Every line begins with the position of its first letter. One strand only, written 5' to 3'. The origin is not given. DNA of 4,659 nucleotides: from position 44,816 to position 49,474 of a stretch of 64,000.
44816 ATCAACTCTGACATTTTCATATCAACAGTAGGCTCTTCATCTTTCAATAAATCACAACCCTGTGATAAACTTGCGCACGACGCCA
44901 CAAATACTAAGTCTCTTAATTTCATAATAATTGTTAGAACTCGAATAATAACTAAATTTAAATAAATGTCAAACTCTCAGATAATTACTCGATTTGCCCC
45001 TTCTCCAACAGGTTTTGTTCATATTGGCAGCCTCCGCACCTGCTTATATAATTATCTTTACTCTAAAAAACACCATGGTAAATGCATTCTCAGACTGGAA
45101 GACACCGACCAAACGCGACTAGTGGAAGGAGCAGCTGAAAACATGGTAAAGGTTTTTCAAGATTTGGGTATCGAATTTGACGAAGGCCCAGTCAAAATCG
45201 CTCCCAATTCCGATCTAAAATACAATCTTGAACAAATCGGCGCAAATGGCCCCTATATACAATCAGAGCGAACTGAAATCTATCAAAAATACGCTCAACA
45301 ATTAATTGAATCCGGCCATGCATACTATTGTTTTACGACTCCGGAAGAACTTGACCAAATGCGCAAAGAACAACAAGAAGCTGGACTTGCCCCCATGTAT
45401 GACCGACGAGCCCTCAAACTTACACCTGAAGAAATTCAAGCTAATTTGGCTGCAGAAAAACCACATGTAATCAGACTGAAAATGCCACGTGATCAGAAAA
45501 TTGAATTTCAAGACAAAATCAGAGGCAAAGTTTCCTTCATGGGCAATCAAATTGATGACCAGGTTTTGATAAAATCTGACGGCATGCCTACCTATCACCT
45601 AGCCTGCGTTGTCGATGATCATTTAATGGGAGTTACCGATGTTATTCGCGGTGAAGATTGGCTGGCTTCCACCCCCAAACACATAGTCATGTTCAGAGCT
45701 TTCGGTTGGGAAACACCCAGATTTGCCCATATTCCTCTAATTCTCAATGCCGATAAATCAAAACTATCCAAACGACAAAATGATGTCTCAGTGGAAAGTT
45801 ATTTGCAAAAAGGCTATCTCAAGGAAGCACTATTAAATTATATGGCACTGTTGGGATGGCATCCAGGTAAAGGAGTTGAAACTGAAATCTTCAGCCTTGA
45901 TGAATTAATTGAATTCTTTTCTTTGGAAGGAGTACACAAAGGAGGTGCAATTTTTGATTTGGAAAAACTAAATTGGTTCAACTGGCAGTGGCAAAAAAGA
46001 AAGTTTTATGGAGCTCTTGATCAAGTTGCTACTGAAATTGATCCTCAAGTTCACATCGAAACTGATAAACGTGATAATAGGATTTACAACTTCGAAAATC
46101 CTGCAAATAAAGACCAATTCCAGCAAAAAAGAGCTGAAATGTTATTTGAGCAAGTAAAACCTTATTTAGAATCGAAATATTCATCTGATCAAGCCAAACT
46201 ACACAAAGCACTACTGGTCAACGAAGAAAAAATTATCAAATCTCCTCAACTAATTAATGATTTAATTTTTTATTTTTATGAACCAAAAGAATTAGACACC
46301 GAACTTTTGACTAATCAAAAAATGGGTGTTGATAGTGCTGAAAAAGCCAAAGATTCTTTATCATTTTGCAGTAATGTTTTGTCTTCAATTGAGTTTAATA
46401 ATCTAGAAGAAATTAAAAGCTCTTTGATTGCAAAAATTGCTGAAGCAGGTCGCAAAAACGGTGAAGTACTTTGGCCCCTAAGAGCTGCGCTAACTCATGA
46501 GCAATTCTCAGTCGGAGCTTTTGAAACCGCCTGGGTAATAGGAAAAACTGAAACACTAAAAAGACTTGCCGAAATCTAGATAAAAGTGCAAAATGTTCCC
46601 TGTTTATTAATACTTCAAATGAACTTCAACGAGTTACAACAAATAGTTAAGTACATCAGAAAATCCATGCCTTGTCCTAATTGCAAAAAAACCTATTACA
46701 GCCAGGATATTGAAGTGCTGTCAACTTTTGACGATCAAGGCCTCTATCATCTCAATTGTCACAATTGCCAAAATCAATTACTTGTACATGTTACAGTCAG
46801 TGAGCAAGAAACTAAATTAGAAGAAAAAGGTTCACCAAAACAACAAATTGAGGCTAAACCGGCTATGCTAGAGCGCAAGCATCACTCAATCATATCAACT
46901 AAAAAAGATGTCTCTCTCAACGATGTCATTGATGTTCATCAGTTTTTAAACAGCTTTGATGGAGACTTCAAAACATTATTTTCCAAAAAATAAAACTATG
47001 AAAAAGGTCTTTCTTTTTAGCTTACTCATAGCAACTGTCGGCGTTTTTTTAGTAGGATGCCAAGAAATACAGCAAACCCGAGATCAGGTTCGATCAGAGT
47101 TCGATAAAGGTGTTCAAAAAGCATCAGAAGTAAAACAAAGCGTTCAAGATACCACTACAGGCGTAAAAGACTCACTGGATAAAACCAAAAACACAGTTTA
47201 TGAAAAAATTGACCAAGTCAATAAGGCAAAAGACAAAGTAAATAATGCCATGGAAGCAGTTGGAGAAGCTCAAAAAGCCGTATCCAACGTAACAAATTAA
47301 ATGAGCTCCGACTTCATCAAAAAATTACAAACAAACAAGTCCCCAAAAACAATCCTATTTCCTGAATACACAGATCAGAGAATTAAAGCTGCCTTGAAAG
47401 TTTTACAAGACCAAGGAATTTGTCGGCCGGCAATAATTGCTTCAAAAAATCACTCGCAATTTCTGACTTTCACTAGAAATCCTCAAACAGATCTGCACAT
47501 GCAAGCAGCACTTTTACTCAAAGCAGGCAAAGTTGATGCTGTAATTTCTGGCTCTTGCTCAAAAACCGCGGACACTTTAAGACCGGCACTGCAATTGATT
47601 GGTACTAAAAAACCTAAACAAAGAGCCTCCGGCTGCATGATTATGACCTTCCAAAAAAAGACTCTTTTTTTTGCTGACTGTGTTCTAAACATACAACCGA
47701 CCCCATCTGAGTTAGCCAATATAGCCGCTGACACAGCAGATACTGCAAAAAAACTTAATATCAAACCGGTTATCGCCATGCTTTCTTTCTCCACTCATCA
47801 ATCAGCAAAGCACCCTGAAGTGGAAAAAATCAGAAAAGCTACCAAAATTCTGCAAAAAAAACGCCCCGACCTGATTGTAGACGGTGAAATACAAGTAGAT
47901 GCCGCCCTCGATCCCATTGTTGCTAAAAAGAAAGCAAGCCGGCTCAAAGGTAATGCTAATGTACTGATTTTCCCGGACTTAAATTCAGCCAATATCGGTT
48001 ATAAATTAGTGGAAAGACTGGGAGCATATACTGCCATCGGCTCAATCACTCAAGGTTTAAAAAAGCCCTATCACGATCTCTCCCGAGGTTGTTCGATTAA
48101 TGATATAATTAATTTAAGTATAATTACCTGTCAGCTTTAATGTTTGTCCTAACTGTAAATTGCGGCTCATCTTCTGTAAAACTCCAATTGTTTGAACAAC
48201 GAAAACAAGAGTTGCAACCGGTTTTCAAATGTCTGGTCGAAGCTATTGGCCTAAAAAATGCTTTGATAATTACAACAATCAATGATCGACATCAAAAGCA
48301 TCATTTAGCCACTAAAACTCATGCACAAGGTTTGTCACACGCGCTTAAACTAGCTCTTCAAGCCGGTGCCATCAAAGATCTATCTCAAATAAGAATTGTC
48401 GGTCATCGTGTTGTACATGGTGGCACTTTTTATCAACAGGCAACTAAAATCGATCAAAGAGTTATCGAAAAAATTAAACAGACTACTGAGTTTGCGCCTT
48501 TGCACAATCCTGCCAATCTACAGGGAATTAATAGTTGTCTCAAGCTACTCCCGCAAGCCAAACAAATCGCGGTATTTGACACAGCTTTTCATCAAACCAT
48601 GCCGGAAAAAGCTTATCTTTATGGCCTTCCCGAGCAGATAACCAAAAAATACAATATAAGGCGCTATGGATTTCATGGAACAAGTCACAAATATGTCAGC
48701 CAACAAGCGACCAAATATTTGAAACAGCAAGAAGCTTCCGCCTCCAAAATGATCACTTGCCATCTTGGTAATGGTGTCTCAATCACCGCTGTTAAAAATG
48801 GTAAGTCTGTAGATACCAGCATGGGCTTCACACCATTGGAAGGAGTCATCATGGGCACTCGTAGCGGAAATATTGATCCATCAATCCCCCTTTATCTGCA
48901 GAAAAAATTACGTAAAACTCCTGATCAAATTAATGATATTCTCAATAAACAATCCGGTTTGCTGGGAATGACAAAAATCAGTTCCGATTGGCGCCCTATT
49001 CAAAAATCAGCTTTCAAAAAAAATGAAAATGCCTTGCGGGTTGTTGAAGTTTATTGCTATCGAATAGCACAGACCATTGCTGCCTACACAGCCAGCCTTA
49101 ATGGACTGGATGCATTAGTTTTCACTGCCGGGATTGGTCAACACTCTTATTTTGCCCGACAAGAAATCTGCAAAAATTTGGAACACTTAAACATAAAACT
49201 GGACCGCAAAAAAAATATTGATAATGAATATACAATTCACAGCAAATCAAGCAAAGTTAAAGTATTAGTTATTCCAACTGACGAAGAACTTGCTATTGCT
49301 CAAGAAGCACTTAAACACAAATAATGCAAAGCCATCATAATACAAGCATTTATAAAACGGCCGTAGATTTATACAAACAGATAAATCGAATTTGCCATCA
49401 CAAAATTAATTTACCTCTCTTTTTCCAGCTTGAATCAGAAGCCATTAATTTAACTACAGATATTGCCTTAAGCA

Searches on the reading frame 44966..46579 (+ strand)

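Call 9: search_protein_families(library=pfam, proteins=[window:44966-46579:+], max_evalue=0.001)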
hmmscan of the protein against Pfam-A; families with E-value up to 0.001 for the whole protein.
window:44966-46579:+ (537 aa): 2 families
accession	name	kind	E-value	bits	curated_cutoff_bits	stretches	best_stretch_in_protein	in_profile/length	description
PF00749.27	tRNA-synt_1c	-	4.3e-104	348.3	23.4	1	6-337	2-314/314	tRNA synthetases class I (E and Q), catalytic domain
PF19269.4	Anticodon_2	-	2.4e-22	80.3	23.6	1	393-536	2-139/141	Anticodon binding domain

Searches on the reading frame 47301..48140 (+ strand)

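Call 9: search_protein_families(library=pfam, proteins=[window:47301-48140:+], max_evalue=0.001)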
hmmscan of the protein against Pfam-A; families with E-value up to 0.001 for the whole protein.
window:47301-48140:+ (279 aa): 1 family
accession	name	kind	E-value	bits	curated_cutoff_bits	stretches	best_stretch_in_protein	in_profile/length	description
PF01515.24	PTA_PTB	-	6.2e-91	305.5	24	1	60-277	99-319/319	Phosphate acetyl/butaryl transferase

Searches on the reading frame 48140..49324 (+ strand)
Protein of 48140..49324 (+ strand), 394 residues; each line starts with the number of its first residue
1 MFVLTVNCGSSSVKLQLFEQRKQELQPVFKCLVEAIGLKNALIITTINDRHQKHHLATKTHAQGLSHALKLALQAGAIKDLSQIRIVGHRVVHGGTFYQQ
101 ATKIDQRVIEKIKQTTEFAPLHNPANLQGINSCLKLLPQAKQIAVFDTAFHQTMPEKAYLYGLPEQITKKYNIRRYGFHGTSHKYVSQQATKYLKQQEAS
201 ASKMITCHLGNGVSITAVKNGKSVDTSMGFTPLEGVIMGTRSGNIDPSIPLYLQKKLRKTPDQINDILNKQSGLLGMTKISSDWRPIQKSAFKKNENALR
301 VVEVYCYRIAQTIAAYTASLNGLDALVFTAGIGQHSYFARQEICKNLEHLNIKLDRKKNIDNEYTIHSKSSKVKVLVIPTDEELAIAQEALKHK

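Call 9: search_protein_families(library=pfam, proteins=[window:48140-49324:+], max_evalue=0.001)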
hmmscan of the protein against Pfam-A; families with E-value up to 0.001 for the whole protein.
window:48140-49324:+ (394 aa): 1 family
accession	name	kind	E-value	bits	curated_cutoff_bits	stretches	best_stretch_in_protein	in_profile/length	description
PF00871.23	Acetate_kinase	-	5.4e-146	486.7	22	1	3-388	2-392/392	Acetokinase family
